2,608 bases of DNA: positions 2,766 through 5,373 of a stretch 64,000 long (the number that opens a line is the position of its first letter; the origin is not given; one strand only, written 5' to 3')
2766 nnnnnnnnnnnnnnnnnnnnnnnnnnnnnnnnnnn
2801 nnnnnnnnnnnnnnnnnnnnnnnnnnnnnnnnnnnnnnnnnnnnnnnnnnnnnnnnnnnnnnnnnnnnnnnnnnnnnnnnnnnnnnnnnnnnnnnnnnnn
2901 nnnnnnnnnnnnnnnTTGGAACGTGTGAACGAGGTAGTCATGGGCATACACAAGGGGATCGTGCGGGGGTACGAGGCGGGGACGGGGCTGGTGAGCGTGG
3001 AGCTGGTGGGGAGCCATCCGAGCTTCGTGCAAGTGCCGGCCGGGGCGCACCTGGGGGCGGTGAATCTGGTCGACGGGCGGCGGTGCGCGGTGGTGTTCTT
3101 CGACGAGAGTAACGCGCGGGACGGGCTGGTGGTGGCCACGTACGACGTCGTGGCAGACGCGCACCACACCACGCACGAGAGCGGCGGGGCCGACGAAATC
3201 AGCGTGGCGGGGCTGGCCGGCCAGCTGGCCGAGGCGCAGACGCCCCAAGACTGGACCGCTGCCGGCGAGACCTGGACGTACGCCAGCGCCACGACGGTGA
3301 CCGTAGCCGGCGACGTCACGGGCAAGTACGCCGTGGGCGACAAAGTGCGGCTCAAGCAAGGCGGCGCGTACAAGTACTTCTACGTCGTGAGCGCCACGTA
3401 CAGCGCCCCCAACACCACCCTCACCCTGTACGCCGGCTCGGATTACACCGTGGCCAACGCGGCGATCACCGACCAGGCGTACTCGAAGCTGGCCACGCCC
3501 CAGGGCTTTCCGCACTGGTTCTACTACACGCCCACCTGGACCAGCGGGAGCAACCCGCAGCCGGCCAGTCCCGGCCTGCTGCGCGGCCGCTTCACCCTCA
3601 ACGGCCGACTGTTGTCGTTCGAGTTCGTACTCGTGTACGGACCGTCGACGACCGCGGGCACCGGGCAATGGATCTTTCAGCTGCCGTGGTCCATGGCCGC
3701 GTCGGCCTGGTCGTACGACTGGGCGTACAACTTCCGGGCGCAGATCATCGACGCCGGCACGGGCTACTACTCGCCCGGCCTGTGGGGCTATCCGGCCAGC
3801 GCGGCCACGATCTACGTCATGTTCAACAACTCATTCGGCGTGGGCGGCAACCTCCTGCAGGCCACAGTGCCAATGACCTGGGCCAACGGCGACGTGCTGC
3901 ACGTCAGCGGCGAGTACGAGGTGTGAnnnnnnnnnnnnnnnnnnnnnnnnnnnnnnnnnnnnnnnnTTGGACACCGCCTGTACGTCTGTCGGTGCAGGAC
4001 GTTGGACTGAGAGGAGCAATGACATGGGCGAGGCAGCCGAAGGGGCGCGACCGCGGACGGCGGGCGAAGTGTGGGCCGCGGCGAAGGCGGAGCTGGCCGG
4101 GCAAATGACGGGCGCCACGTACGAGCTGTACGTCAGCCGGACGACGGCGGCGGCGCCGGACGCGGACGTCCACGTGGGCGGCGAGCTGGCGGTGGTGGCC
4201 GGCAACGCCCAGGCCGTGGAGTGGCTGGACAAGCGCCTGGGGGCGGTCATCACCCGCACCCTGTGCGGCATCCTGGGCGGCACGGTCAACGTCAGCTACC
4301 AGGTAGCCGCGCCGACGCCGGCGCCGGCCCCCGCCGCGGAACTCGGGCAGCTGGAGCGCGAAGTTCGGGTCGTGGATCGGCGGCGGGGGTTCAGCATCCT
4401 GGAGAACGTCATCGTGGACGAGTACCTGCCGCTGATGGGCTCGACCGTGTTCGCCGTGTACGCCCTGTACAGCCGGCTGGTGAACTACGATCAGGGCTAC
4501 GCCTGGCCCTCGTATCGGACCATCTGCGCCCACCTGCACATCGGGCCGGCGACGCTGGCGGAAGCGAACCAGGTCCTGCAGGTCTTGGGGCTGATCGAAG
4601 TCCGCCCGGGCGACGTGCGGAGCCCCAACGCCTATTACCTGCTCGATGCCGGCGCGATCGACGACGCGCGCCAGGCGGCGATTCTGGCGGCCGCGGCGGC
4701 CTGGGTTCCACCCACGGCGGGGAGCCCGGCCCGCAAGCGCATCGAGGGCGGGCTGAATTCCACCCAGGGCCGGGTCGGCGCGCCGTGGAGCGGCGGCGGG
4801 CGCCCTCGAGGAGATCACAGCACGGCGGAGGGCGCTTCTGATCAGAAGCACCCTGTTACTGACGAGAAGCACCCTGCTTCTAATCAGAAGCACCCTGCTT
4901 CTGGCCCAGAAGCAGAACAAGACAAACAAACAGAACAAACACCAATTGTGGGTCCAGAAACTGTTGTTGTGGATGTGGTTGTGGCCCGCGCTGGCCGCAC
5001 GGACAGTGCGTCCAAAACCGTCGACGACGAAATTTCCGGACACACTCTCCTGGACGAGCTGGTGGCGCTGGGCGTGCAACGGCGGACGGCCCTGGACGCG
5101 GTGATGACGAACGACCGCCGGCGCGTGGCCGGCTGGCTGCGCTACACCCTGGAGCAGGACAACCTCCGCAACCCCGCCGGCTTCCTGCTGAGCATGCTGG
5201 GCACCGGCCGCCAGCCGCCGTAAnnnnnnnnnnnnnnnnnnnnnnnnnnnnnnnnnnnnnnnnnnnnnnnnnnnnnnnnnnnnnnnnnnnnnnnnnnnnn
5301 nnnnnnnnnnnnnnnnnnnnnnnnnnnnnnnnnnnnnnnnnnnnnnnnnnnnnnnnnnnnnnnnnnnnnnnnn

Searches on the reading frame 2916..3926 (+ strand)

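Call 9: search_protein_families(library=pfam, proteins=[window:2916-3926:+], max_evalue=0.01)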
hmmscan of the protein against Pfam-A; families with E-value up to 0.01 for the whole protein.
window:2916-3926:+ (336 aa): 0 families

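Call 65: search_protein_families(library=phrogs, proteins=[window:2916-3926:+], max_evalue=0.001)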
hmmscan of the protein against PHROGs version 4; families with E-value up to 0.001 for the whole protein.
window:2916-3926:+ (336 aa): 1 family
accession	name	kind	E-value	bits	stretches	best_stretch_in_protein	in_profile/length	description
phrog_13144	-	unknown function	1.5e-07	31.6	1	203-335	338-462/464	-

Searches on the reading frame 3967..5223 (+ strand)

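Call 3: search_protein_families(library=pfam, proteins=[window:3967-5223:+], max_evalue=0.1)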
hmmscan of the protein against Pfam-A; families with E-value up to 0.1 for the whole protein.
window:3967-5223:+ (418 aa): 2 families
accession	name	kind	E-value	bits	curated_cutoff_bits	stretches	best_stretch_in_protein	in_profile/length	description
PF13730.12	HTH_36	-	0.0011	19.1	25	1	173-210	16-55/55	Helix-turn-helix domain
PF00392.27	GntR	-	0.022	14.8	27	1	177-215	21-59/64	Bacterial regulatory proteins, gntR family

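Call 5: search_protein_families(library=ncbifam, proteins=[window:3967-5223:+], max_evalue=0.1)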
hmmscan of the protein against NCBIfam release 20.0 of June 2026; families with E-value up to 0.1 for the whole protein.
window:3967-5223:+ (418 aa): 1 family
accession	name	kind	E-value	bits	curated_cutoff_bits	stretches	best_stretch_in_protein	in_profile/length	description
NF040582.1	STY4528_fam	equivalog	0.084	12.9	130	0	292-412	191-314/323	STY4528 family pathogenicity island replication protein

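Call 6: search_protein_families(library=phrogs, proteins=[window:3967-5223:+], max_evalue=0.01)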
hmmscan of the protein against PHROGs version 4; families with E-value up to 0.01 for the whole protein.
window:3967-5223:+ (418 aa): 3 families
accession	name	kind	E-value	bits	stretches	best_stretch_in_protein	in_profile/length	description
phrog_391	-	DNA, RNA and nucleotide metabolism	8.3e-06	26.7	1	174-330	31-177/298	replication initiation O-like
phrog_270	-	DNA, RNA and nucleotide metabolism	0.00011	22.7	1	135-303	25-152/383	replication initiation protein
phrog_186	-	DNA, RNA and nucleotide metabolism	0.0029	18.3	1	136-217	16-99/308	DnaD-like helicase loader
